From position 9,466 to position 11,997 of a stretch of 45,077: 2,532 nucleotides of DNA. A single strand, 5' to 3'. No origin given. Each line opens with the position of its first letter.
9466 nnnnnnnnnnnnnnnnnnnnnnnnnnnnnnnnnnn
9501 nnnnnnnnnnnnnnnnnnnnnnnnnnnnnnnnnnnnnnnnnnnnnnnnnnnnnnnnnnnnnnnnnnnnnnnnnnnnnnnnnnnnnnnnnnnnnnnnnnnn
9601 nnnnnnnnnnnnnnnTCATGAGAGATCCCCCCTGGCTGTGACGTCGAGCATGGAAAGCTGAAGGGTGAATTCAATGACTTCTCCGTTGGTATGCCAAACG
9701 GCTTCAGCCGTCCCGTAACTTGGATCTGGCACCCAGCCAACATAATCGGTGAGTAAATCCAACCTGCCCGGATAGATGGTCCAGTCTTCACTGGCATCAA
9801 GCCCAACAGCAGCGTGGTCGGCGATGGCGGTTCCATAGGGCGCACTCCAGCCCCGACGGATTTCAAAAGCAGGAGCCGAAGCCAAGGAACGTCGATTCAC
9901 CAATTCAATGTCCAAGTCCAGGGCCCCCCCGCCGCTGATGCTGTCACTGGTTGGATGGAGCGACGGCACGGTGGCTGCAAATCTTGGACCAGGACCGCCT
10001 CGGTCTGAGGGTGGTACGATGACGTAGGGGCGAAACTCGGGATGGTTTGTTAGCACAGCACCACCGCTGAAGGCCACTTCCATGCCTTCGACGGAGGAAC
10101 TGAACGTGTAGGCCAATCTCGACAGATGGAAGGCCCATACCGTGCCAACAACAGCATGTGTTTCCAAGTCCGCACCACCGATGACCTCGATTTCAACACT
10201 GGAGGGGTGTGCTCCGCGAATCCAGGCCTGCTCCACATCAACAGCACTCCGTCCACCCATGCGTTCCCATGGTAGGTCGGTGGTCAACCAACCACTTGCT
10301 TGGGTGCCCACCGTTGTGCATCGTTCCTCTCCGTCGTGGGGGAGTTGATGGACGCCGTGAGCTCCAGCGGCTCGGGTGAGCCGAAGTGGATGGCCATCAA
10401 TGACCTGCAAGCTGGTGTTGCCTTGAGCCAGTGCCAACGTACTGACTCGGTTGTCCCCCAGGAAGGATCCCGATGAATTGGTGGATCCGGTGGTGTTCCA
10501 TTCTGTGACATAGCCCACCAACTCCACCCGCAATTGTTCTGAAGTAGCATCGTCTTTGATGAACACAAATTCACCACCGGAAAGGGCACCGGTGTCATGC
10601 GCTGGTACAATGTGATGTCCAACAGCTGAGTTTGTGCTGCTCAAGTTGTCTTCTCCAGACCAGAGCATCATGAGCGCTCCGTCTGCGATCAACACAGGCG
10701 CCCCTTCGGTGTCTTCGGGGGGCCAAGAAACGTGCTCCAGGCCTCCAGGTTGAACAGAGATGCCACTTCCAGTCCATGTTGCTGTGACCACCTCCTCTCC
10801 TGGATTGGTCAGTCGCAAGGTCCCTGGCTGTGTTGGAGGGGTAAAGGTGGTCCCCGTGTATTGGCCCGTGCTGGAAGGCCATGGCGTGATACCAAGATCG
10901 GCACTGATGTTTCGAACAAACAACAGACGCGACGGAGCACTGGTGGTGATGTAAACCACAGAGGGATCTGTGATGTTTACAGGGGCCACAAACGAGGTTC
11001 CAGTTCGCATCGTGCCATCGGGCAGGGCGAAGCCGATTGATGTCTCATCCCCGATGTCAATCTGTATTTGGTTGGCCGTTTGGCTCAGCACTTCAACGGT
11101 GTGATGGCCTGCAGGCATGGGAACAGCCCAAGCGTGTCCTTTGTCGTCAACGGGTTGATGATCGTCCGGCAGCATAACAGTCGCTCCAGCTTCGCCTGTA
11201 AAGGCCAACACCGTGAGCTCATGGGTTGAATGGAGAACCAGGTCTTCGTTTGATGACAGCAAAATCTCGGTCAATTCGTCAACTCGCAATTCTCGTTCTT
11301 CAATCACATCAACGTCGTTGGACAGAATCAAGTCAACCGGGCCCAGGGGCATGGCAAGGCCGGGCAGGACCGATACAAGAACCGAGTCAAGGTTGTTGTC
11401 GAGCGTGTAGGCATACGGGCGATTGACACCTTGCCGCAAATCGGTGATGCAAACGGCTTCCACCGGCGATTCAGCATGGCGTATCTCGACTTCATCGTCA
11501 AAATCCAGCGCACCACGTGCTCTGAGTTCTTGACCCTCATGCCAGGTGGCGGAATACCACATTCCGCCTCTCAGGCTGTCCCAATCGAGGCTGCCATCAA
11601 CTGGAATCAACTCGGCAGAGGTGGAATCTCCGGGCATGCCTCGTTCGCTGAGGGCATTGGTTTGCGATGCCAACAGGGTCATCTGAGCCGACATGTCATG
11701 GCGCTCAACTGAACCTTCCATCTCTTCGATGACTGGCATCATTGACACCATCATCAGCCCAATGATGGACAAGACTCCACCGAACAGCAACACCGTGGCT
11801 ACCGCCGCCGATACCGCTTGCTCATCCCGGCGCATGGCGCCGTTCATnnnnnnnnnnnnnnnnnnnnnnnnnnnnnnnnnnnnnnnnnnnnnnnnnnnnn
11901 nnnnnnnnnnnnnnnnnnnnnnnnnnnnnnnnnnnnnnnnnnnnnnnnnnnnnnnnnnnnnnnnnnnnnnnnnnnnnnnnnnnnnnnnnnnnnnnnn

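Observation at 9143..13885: Translationally coupled operon: YycJ-type MBL hydrolase plus three type IV pilin-like proteins, with no pilus assembly genes nearby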

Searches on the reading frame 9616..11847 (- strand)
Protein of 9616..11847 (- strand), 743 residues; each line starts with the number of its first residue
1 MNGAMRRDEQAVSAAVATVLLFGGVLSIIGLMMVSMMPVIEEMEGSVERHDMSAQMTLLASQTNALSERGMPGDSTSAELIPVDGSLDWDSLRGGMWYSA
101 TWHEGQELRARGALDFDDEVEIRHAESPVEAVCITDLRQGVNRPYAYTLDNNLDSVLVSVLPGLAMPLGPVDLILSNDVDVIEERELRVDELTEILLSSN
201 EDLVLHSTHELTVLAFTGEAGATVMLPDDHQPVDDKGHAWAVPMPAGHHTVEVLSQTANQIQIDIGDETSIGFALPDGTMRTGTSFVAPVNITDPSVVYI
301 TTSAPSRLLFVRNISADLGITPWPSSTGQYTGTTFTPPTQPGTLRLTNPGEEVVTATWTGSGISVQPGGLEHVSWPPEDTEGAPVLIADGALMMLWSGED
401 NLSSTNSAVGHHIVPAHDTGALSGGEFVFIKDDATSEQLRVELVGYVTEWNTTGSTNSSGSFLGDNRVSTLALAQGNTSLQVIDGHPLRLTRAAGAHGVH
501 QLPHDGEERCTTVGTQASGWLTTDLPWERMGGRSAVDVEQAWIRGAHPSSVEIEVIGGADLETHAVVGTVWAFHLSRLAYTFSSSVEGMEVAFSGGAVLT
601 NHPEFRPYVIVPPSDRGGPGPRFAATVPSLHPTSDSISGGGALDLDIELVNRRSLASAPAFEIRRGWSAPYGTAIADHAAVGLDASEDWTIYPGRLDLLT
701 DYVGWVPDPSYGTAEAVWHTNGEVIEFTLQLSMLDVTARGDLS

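Call 8: search_protein_families(library=pfam, proteins=[window:9616-11847:-], max_evalue=1)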
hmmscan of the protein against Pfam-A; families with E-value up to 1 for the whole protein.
window:9616-11847:- (743 aa): 1 family
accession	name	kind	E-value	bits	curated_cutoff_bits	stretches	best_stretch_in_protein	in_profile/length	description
PF23960.2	DUF7289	-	8.3e-05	22.7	27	1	11-80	2-71/238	Family of unknown function (DUF7289)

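Call 9: search_protein_families(library=ncbifam, proteins=[window:9616-11847:-], max_evalue=1)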
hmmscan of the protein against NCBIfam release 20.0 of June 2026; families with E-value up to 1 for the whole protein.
window:9616-11847:- (743 aa): 0 families

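Call 23: find_homologous_proteins(query=window:9616-11847:-)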
Query window:9616-11847:- (743 aa): 410 proteins with E <= 0.001 among 8000 candidates; the best 120 are listed.
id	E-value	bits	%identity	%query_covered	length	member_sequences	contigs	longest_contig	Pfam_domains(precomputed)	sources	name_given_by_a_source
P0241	0.0e+0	1635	97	100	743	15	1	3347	-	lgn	-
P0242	0.0e+0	1399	82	100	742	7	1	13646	-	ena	-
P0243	0.0e+0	1391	81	100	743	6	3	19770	PF23960.3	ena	-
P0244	0.0e+0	1244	73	100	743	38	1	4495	-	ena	-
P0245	0.0e+0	1239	72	100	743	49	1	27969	PF23960.3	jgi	-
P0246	0.0e+0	1102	66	99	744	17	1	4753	-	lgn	-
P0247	0.0e+0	1086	66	99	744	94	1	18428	-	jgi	-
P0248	0.0e+0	1074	64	99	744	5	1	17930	-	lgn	-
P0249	0.0e+0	1071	64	99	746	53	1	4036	-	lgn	-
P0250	0.0e+0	1070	65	99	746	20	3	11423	-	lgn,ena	-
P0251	0.0e+0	1062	63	99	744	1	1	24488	-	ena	-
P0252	0.0e+0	1061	64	99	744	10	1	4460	-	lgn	-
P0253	0.0e+0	1058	65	99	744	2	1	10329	-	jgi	jgi:hypothetical protein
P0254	0.0e+0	1058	64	99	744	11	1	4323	-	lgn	-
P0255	0.0e+0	1056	64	99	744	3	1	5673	-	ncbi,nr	ncbi:MAG TPA: hypothetical protein QGI72_00680 [Poseidonia sp.]|nr:hypothetical protein [Poseidonia 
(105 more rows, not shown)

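Call 43: predict_structure(alignment_id=A2)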
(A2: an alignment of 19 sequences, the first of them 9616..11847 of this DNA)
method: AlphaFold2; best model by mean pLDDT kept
length: 743 residues; sequences in the alignment: 19
mean_pLDDT: 58.5   pTM: 0.58
mean pLDDT of the five models: 58.5, 58.1, 58.0, 54.9, 50.9
residues with pLDDT >= 90: 89; 70-90: 228; 50-70: 98; < 50: 328
segments of 3 or more residues with pLDDT < 50: 1-8, 12-17, 19-23, 30-108, 112-117, 163-169, 231-235, 419-421, 530-539, 558-565, 567-743
pLDDT, mean of each block of 10 residues (from residue 1): 40 46 48 41 31 33 29 25 27 31 43 49 57 57 73 89 50 84 79 83 82 91 81 58 93 89 86 81 90 90 87 87 79 87 87 88 88 86 86 87 82 68 66 81 74 86 76 85 75 89 67 54 57 44 50 54 47 32 26 24 24 24 24 28 32 34 32 28 25 25 25 24 25 27 29
secondary structure, 60 per line:
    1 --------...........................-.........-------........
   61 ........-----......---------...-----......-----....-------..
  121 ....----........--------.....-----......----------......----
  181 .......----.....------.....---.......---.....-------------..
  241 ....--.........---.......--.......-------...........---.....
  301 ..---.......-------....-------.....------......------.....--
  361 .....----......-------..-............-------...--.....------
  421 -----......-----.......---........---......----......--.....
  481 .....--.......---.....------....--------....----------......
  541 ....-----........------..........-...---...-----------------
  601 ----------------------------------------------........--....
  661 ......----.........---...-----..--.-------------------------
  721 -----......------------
elements in order (helices of 4 or more, strands of 3 or more residues): H9-35 H37-45 H53-68 E74-79 E97-102 E108-111 E119-124 E129-136 E145-149 E155-160 E171-176 E181-187 E192-196 E203-207 E211-217 E221-225 E239-244 E247-255 E259-265 E268-274 E282-292 E296-302 E306-312 E320-323 E331-335 E342-347 E354-358 E361-365 E370-375 E386-397 E410-414 E426-431 E437-443 E447-454 E458-463 E468-473 E476-485 E488-494 E498-502 E509-512 E521-524 H535-544 E550-557 E564-573 E581-583 E647-654 E657-666 H671-679 E726-731

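Call 51: fold_search(model_id=the predicted structure, library=pdb)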
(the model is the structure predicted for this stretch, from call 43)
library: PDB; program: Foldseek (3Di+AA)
matches with E <= 10: 1711; with E <= 0.001: 50
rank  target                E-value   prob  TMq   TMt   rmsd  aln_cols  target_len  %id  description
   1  5x7o_A                5.3e-07  0.98  0.11  0.08  25.7       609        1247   11  Crystal structure of Paenibacillus sp. 598K alpha-1,6-glucosyltransferase (released 2017-07-26)
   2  8w7n                  3.0e-06  0.95  0.10  0.08  39.9       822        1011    7  Crystal structure of the in-cell Cry1Aa purified from Bacillus thuringiensis (released 2024-03-06)
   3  4w8j                  5.3e-06  0.87  0.09  0.06  33.7       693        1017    5  Structure of the full-length insecticidal protein Cry1Ac reveals intriguing details of toxin packaging into in vivo form (released 2014-09-17)
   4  5hzf                  6.2e-06  1.00  0.13  0.20  15.7       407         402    9  Single Chain Recombinant Globular Head of the Complement System Protein C1q in complex with magnesium (released 2016-03-02)
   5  5hkj                  1.2e-05  1.00  0.14  0.21  14.8       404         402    9  Single Chain Recombinant Globular Head of the Complement System Protein C1q (released 2016-03-02)
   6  8h3u_A                2.1e-05  0.51  0.08  0.10  34.1       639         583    8  Inhibitor-bound EP, polyA model (released 2022-11-23)
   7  5ezr                  2.4e-05  0.57  0.07  0.07  27.5       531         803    6  Crystal Structure of PVX_084705 bound to compound (released 2017-05-10)
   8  9u61_E                2.8e-05  0.41  0.09  0.05  25.2       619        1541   10  CP/MBL pathways C3 convertase C4b2a and C3 complex (released 2026-01-14)
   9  9h99                  1.1e-04  0.54  0.10  0.08  41.4       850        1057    8  Native structure of the full-length pesticidal protein Cry1Ca18 at pH7, from crystals formed in vivo (released 2025-11-12)
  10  8zj4_A                1.6e-04  0.66  0.10  0.11  27.7       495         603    6  trypsinogen-EP-N619A (released 2025-05-21)
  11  7u1h_B                1.7e-04  0.82  0.08  0.14  19.6       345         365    9  Crystal structure of Lens culinaris vicilin (released 2022-03-09)
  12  9h9a                  1.9e-04  0.47  0.10  0.07  42.6       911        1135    6  native structure of the full-length pesticidal protein Cry8Ba2, from crystals formed in vivo (form 1) (released 2025-12-03)
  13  3smh_D                2.7e-04  0.66  0.08  0.14  20.0       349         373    9  Crystal structure of major peanut allergen Ara h 1 (released 2012-02-15)
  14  6b9r_C                2.7e-04  0.66  0.08  0.12  20.0       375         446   12  Streptomyces albus HEPD with substrate 2-hydroxyethylphosphonate (2-HEP) and Fe(II) bound (released 2017-12-20)
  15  7t4s_F                2.7e-04  0.54  0.10  0.16  19.0       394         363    8  CryoEM structure of the HCMV Pentamer gH/gL/UL128/UL130/UL131A in complex with NRP2 and neutralizing fabs 8I21 and 13H (released 2022-03-23)
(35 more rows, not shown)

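Call 74: search_protein_families(library=padloc, proteins=[window:9616-11847:-], max_evalue=0.01)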
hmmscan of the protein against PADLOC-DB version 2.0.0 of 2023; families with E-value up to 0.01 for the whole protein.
window:9616-11847:- (743 aa): 0 families

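Call 82: search_protein_families(library=pfam, alignment_id=A2, max_evalue=0.1)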
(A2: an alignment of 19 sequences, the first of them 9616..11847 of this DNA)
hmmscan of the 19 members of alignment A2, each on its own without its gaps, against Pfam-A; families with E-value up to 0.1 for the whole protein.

A. member 1, window:9616-11847:- (743 aa): 1 family
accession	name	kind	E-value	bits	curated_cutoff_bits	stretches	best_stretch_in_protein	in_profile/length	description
PF23960.2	DUF7289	-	8.3e-05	22.7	27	1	11-80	2-71/238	Family of unknown function (DUF7289)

B. families by the number of members that match (of 19 scanned): 1 family
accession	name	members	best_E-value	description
PF23960.2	DUF7289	19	1.6e-07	Family of unknown function (DUF7289)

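Call 88: search_solved_structures(query=A2, max_evalue=10, show_alignments=2)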
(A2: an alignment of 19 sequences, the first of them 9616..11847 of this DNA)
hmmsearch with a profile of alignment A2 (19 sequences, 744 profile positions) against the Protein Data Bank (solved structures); distinct sequences matched with E-value up to 10: 0.
